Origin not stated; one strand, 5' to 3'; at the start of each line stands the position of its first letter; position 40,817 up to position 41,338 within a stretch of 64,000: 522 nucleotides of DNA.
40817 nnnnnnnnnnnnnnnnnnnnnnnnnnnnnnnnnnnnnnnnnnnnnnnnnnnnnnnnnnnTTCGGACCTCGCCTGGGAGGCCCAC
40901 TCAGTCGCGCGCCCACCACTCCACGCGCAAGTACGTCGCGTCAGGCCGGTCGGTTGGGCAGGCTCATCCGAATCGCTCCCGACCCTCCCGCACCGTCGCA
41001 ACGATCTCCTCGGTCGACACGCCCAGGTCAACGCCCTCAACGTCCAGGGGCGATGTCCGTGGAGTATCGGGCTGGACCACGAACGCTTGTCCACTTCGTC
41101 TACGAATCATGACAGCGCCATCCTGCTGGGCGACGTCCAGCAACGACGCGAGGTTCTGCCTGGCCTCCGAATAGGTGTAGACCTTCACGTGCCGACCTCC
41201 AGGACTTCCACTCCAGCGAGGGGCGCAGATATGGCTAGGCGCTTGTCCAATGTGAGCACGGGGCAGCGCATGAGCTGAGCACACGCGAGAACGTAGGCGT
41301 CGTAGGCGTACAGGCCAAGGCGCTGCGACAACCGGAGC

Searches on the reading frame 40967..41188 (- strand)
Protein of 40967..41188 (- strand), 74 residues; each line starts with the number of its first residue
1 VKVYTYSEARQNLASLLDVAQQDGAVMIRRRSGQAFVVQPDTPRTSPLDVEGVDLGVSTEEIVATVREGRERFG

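Call 5: search_protein_families(library=pfam, proteins=[window:40967-41188:-], max_evalue=1)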
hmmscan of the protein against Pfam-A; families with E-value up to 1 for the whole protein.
window:40967-41188:- (74 aa): 1 family
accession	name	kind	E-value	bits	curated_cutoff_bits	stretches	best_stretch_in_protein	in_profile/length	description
PF02604.26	PhdYeFM_antitox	-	3.5e-07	30.3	29.8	1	1-39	1-40/74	Antitoxin Phd_YefM, type II toxin-antitoxin system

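Call 6: search_protein_families(library=ncbifam, proteins=[window:40967-41188:-], max_evalue=1)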
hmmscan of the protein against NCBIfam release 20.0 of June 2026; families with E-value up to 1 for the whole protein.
window:40967-41188:- (74 aa): 2 families
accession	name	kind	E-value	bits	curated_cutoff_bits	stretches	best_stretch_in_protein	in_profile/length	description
NF008499.0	PRK11409.1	equivalog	7.2e-05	22.9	121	1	1-38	1-39/83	YoeB-YefM toxin-antitoxin system antitoxin YefM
TIGR01552.1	phd_fam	subfamily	0.00011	21.5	20.8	1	4-40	2-38/53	type II toxin-antitoxin system prevent-host-death family antitoxin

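Call 10: find_homologous_proteins(query=window:40967-41188:-)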
Query window:40967-41188:- (74 aa): 2347 proteins with E <= 0.001 among 2349 candidates; the best 120 are listed.
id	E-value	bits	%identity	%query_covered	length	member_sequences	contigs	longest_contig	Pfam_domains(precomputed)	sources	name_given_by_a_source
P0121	2.0e-39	149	100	100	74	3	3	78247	PF02604.27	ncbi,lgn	-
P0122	1.7e-35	137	92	100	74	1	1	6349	PF02604.27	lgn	-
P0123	3.3e-35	136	92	100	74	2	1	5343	PF02604.27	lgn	-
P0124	6.6e-33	129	84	100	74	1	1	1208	PF02604.27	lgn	-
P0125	2.2e-32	127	84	100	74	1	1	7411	PF02604.27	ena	-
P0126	6.4e-32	126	81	100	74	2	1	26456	PF02604.27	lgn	-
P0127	6.9e-32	126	84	100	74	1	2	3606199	PF02604.27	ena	-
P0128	6.9e-32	126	84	99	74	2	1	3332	PF02604.27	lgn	-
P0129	3.8e-31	123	80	100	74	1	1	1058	PF02604.27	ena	-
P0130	4.5e-31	123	82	100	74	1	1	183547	PF02604.27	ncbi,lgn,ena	-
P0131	5.1e-31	123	79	99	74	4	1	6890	PF02604.27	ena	-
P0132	7.6e-31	122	84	100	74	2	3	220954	PF02604.27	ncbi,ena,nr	ncbi:MAG: type II toxin-antitoxin system Phd/YefM family antitoxin [Chloroflexi bacterium]|nr:type I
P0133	1.6e-30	121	80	100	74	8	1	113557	PF02604.27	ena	-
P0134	2.0e-30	121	78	100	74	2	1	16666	PF02604.27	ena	-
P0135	5.2e-30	120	78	100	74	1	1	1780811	PF02604.27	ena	-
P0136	1.5e-29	118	77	100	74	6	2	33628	PF02604.27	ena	-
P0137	1.5e-29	118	77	100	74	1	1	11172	PF02604.27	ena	-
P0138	2.4e-29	118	77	100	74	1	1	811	PF02604.27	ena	-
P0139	3.0e-29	117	77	100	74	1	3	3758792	PF02604.27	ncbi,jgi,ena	jgi:prevent-host-death family protein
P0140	5.8e-29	116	76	100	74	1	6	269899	PF02604.27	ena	-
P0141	8.2e-29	116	76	100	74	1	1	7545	PF02604.27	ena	-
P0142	8.2e-29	116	76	100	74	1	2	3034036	PF02604.27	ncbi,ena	-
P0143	1.1e-28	116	76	100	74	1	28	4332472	PF02604.27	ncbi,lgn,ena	-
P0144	1.1e-28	116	76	100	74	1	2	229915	PF02604.27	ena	-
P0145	1.2e-28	116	76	100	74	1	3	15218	PF02604.27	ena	-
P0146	1.5e-28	115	76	100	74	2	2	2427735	PF02604.27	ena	-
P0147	1.5e-28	115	74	100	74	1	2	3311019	PF02604.27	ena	-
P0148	2.2e-28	115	74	100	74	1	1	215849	PF02604.27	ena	-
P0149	2.2e-28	115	76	100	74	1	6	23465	PF02604.27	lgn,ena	-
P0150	2.4e-28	115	78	99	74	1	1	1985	PF02604.27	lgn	-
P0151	2.8e-28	114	74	100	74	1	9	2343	PF02604.27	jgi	jgi:uncharacterized protein (DUF362 family)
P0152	3.0e-28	114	74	100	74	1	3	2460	PF02604.27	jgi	jgi:hypothetical protein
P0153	3.0e-28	114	74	100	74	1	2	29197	PF02604.27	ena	-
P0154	3.0e-28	114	74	100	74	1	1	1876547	PF02604.27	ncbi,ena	-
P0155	3.1e-28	114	74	100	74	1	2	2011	PF02604.27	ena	-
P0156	4.1e-28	114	76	100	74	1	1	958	PF02604.27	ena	-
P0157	5.5e-28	113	77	100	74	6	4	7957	PF02604.27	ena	-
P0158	5.6e-28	113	74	100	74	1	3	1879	PF02604.27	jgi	jgi:uncharacterized protein (DUF362 family)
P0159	6.0e-28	113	74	100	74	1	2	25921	PF02604.27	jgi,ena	jgi:hypothetical protein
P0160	7.5e-28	113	73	100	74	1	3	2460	PF02604.27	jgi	jgi:hypothetical protein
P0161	7.7e-28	113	74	100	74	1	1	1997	PF02604.27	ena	-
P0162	8.1e-28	113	74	100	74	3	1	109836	PF02604.27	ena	-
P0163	8.2e-28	113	73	100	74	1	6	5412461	PF02604.27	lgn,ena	-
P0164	8.2e-28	113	74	100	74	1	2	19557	PF02604.27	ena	-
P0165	1.1e-27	112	75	99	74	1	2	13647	PF02604.27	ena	-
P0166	1.1e-27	112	73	100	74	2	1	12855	PF02604.27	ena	-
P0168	1.5e-27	112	74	100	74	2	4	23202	PF02604.27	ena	-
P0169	1.6e-27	112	73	100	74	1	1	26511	PF02604.27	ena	-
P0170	1.6e-27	112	74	100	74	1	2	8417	PF02604.27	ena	-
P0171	1.6e-27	112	73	100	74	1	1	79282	PF02604.27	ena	-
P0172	1.7e-27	112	76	100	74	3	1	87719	PF02604.27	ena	-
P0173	2.0e-27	112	74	100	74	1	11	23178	PF02604.27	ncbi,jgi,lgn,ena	jgi:hypothetical protein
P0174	2.1e-27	112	73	100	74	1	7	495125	PF02604.27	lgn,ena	-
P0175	3.0e-27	111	72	100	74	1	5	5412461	PF02604.27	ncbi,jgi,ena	jgi:hypothetical protein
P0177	4.0e-27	111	73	100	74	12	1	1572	PF02604.27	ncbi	-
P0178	4.0e-27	111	74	100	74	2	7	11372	PF02604.27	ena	-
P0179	4.1e-27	111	73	100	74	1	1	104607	PF02604.27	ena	-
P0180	5.0e-27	110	72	100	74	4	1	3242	PF02604.27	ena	-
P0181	5.5e-27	110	72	100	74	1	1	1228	PF02604.27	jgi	-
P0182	5.5e-27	110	73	100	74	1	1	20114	PF02604.27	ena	-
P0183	5.7e-27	110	72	100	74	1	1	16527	PF02604.27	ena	-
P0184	5.8e-27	110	73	100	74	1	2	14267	PF02604.27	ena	-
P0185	5.8e-27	110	76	97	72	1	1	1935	PF02604.27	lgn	-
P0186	7.7e-27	110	73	100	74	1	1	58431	PF02604.27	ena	-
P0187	8.2e-27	110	73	100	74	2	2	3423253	PF02604.27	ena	-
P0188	1.1e-26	109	72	100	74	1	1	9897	PF02604.27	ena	-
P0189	1.1e-26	109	74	99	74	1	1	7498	PF02604.27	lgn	-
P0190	1.2e-26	109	72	100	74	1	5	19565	PF02604.27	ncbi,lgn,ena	-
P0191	1.2e-26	109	73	100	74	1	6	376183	PF02604.27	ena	-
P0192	1.4e-26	109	77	100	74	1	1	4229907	PF02604.27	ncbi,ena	-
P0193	1.5e-26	109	70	100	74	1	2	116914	PF02604.27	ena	-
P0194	1.5e-26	109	72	100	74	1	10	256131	PF02604.27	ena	-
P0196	1.6e-26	109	74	97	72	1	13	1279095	PF02604.27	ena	-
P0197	1.6e-26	109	72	100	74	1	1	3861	PF02604.27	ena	-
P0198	1.6e-26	109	72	100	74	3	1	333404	PF02604.27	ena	-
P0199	1.8e-26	109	73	100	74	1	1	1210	PF02604.27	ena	-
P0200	2.0e-26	108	76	100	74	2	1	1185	PF02604.27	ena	-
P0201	2.1e-26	108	72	100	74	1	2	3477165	PF02604.27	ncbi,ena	-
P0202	2.1e-26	108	72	100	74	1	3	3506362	PF02604.27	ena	-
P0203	2.2e-26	108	74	97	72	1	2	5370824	PF02604.27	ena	-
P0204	2.2e-26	108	72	100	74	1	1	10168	PF02604.27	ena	-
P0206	2.3e-26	108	70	100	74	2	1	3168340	PF02604.27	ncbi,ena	-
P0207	2.6e-26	108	74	99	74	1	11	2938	PF02604.27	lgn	-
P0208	2.9e-26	108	72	100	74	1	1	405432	PF02604.27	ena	-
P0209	2.9e-26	108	72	100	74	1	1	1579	PF02604.27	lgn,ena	-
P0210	4.1e-26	107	72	100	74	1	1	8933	PF02604.27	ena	-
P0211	4.2e-26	107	69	100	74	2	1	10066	PF02604.27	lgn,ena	-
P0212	4.4e-26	107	70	100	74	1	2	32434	PF02604.27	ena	-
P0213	5.5e-26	107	72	97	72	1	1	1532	PF02604.27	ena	-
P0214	6.0e-26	107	70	100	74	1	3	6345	PF02604.27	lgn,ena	-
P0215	6.1e-26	107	70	100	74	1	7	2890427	PF02604.27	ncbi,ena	-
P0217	6.2e-26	107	70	100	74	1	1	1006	PF02604.27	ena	-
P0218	7.4e-26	107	69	100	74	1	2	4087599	PF02604.27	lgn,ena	-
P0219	7.8e-26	107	70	100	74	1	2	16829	PF02604.27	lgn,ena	-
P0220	7.9e-26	107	70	100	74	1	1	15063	PF02604.27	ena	-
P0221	8.0e-26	107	70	100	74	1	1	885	PF02604.27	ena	-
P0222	8.7e-26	106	68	100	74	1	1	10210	PF02604.27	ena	-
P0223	8.8e-26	106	73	99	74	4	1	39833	PF02604.27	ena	-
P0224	1.1e-25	106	70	100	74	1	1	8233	PF02604.27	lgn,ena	-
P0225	1.2e-25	106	72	97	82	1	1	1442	PF02604.27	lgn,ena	-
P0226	1.3e-25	106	72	100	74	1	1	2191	PF02604.27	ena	-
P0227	1.9e-25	105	74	97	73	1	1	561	PF02604.27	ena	-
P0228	2.2e-25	105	70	100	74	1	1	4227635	PF02604.27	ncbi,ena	-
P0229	2.2e-25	105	68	100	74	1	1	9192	PF02604.27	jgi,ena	-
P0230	2.2e-25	105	69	100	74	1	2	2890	PF02604.27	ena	-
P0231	2.3e-25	105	72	100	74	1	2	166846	PF02604.27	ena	-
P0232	2.6e-25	105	72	100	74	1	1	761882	PF02604.27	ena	-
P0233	2.8e-25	105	69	100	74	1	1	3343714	PF02604.27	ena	-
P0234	3.0e-25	105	69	100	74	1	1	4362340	PF02604.27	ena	-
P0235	3.0e-25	105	72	97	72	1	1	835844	PF02604.27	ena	-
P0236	3.1e-25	105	70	100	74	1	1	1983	PF02604.27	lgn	-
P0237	3.8e-25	104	72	100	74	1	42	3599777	PF02604.27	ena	-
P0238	4.1e-25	104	69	100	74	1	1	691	PF02604.27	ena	-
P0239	4.2e-25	104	74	97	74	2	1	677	PF02604.27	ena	-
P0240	4.3e-25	104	70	100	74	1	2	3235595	PF02604.27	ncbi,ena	-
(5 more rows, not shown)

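Call 14: find_encoding_contigs(protein=P0121, flank=2000, max_places=4)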
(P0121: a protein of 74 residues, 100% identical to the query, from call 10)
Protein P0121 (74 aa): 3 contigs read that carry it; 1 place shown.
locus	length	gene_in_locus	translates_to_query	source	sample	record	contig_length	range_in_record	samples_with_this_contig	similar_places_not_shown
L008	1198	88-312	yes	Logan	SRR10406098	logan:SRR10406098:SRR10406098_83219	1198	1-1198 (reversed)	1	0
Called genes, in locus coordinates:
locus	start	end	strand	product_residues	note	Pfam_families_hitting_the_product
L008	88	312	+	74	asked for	PF02604:PhdYeFM_antitox (weak)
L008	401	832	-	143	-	PF02391:MoaE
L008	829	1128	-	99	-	PF02597:ThiS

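Call 16: search_solved_structures(query=window:40967-41188:-, max_evalue=1, show_alignments=2)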
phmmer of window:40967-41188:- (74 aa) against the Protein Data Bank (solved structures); distinct sequences matched with E-value up to 1: 5.
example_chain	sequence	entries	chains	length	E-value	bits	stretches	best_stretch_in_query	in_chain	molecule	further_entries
6tjg_A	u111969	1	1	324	0.00014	25.3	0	19-42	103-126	Cake8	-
2a6q_A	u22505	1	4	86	0.0038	20.8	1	1-39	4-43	Antitoxin yefM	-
6tjf_A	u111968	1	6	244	0.004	20.7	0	19-42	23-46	Cake6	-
6tje_A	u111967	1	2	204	0.027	18.1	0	19-42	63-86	Cake5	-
6tjd_A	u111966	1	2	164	0.22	15.2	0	19-42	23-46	Cake4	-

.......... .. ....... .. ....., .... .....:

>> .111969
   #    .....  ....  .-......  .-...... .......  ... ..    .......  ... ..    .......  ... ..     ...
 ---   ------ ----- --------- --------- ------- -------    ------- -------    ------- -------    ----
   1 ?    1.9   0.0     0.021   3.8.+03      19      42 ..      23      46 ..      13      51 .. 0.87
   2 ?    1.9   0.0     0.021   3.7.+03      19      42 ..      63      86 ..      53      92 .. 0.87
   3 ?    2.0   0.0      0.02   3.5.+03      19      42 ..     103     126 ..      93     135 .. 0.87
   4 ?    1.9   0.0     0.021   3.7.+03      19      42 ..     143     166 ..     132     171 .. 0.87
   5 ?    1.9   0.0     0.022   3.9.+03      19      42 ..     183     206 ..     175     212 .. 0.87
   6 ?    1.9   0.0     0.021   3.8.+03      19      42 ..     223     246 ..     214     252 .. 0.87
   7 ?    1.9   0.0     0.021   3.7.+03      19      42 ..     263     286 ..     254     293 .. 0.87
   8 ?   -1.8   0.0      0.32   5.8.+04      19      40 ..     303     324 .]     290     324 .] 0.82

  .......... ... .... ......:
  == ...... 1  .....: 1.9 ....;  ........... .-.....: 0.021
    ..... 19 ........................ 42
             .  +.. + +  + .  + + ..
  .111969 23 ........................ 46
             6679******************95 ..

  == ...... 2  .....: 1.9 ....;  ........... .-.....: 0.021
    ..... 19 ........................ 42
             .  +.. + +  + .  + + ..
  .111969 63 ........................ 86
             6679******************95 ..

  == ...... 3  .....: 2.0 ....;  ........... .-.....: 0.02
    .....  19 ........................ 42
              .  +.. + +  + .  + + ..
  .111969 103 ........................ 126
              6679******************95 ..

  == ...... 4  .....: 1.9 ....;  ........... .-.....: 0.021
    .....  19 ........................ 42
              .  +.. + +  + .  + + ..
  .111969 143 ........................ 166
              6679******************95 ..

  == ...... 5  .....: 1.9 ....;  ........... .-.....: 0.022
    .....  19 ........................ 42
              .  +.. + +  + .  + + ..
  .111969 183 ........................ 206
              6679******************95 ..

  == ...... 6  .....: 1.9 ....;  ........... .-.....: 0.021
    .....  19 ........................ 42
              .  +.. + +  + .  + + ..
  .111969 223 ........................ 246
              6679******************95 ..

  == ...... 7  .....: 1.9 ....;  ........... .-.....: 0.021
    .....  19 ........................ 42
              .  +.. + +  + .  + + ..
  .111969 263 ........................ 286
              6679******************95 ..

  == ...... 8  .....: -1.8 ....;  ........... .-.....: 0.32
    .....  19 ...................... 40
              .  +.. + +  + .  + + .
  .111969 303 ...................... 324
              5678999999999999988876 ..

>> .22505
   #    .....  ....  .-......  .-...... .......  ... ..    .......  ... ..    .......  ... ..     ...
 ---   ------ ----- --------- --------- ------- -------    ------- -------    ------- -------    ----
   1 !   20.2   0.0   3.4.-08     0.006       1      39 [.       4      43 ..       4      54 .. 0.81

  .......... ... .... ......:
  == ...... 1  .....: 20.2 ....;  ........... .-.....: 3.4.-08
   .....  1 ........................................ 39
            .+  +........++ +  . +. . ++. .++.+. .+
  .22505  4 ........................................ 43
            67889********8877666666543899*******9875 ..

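Call 37: search_solved_structures(query=A2, max_evalue=1, show_alignments=3)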
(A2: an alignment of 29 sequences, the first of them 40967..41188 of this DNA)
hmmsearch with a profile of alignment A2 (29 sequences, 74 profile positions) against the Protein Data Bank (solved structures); distinct sequences matched with E-value up to 1: 11.
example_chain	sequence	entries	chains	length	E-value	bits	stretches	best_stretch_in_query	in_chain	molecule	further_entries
2a6q_A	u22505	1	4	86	0.00019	24.6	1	1-40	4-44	Antitoxin yefM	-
6k62_A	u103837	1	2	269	0.2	14.9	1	9-49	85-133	Histidine kinase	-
6l8e_A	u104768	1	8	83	0.33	14.2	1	3-48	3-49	YefM Antitoxin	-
6l8f_B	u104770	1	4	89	0.4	14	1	3-48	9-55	Antitoxin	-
7bwf_D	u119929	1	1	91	0.42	13.9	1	3-48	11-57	Antitoxin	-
7bwf_B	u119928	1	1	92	0.44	13.9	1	3-48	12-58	Antitoxin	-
6vud_A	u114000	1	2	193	0.52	13.6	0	8-67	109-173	Ribosome-recycling factor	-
7aex_A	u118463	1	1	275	0.52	13.6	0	12-45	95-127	mRNA endoribonuclease toxin LS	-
6y2p_A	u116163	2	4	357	0.9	12.8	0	12-45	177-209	mRNA endoribonuclease toxin LS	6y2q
4i8o_A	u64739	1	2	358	0.91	12.8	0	12-45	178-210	TOXIN RNLA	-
6y2r_A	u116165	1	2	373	1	12.7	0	12-45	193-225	mRNA endoribonuclease toxin LS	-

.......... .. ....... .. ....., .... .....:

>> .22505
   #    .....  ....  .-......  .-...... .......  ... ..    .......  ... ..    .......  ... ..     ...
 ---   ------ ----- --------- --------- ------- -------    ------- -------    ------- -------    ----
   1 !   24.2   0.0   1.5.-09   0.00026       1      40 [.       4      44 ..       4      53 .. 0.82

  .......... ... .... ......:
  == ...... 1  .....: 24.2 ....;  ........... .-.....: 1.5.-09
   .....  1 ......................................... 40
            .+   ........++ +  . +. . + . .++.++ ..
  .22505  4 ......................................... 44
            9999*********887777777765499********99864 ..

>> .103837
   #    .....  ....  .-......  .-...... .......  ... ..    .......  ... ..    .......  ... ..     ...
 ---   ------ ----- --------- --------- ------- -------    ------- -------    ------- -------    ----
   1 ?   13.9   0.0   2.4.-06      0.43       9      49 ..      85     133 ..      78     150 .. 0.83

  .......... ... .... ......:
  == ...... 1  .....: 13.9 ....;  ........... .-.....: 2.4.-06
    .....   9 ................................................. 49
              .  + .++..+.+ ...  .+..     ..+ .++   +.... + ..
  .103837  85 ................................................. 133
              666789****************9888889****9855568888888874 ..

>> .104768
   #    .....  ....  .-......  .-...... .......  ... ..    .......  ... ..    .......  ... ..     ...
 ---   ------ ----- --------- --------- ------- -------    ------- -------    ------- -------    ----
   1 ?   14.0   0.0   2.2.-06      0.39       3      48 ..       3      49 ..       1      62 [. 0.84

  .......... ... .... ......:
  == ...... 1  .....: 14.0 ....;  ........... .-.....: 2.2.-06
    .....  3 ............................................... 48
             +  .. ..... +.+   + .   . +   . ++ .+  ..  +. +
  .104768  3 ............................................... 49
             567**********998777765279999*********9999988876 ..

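Call 38: search_protein_families(library=pfam, alignment_id=A2, max_evalue=0.01)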
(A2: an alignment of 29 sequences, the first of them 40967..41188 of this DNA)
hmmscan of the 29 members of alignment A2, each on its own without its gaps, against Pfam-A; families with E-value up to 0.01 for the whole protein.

A. member 1, window:40967-41188:- (74 aa): 1 family
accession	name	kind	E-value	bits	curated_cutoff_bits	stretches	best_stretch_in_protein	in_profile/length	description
PF02604.26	PhdYeFM_antitox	-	3.5e-07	30.3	29.8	1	1-39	1-40/74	Antitoxin Phd_YefM, type II toxin-antitoxin system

B. families by the number of members that match (of 29 scanned): 1 family
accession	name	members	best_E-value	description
PF02604.26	PhdYeFM_antitox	29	1e-08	Antitoxin Phd_YefM, type II toxin-antitoxin system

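Call 49: predict_structure(alignment_id=A2)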
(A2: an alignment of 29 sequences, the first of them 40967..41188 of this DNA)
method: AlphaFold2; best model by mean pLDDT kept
length: 74 residues; sequences in the alignment: 29
mean_pLDDT: 75.4   pTM: 0.40
mean pLDDT of the five models: 75.4, 73.1, 63.0, 57.2, 56.2
residues with pLDDT >= 90: 3; 70-90: 53; 50-70: 13; < 50: 5
segments of 3 or more residues with pLDDT < 50: 51-53
pLDDT, mean of each block of 10 residues (from residue 1): 76 84 87 86 55 62 80 71
secondary structure, 60 per line:
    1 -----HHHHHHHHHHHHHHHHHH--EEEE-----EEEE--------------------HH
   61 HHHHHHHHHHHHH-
elements in order: H6-23 E26-29 E35-38 H59-73

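Call 53: fold_search(model_id=the predicted structure, library=pdb)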
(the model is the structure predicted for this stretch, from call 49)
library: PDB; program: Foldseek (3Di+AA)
matches with E <= 10: 490; with E <= 0.001: 0
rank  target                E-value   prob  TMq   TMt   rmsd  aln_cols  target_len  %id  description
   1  9l5r_B                3.1e-01  0.33  0.29  0.11  11.0        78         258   17  Cryo-EM structure of the thermophile spliceosome (state ILS) (released 2025-03-12)
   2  1p65_A                3.3e-01  0.60  0.30  0.37  12.8        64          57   17  Crystal structure of the nucleocapsid protein of porcine reproductive and respiratory syndrome virus (PRRSV) (released 2003-11-25)
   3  1xk7_A                4.1e-01  0.15  0.21  0.05  19.5        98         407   13  Crystal Structure- C2 form- of Escherichia coli Crotonobetainyl-CoA: carnitine CoA transferase (CaiB) (released 2005-03-15)
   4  1xk6_A                4.7e-01  0.14  0.21  0.06  19.6        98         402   13  Crystal Structure- P1 form- of Escherichia coli Crotonobetainyl-CoA: carnitine CoA Transferase (CaiB) (released 2005-03-15)
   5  1xa3_A                6.5e-01  0.15  0.24  0.06  19.5        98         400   12  Crystal structure of CaiB, a type III CoA transferase in carnitine metabolism (released 2004-11-16)
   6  3hry_B                1.1e+00  0.51  0.38  0.49   8.6        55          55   25  Crystal structure of PHD in a trigonal space group and partially disordered (released 2010-06-23)
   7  3pie_D                1.1e+00  0.11  0.22  0.03  17.9        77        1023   12  Crystal structure of the 5'->3' exoribonuclease Xrn1, E178Q mutant (released 2011-02-09)
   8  1xvu                  1.1e+00  0.09  0.21  0.06  19.6        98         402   13  Crystal Structure of CaiB mutant D169A in complex with Coenzyme A (released 2005-03-15)
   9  6l8e_J                1.4e+00  0.35  0.34  0.41  12.1        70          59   17  Crystal structure of heterohexameric YoeB-YefM complex bound to 26bp-DNA (released 2020-09-02)
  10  5e2x_A                1.4e+00  0.13  0.29  0.22  12.2        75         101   13  The crystal structure of the C-terminal domain of Ebola (Tai Forest) nucleoprotein (released 2015-10-21)
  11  7nvr_X                1.4e+00  0.12  0.23  0.11  11.0        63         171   13  Human Mediator with RNA Polymerase II Pre-initiation complex (released 2021-05-05)
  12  9hqv_Yh               1.5e+00  0.13  0.19  0.13   5.1        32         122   25  Cryo-EM structure of the small subunit of the mitochondrial ribosome from Toxoplasma gondii (released 2025-06-11)
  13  8umt_A                1.6e+00  0.12  0.29  0.05  16.6        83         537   17  Atomic model of the human CTF18-RFC-PCNA binary complex in the three-subunit binding state (state 2) (released 2024-05-08)
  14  7nwu_A                1.6e+00  0.07  0.19  0.12  12.7        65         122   11  Co-crystal structure of UPF3B-RRM-NOPS-L with UPF2-MIF4GIII (released 2022-07-20)
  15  3hry_A                1.7e+00  0.54  0.36  0.40   7.0        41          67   27  Crystal structure of PHD in a trigonal space group and partially disordered (released 2010-06-23)
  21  6l8e_A                1.9e+00  0.20  0.38  0.35  12.3        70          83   24  Crystal structure of heterohexameric YoeB-YefM complex bound to 26bp-DNA (released 2020-09-02)
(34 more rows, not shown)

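Call 79: search_protein_families(library=padloc, proteins=[window:40967-41188:-], max_evalue=0.01)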
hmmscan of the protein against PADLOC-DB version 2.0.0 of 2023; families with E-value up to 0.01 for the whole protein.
window:40967-41188:- (74 aa): 0 families
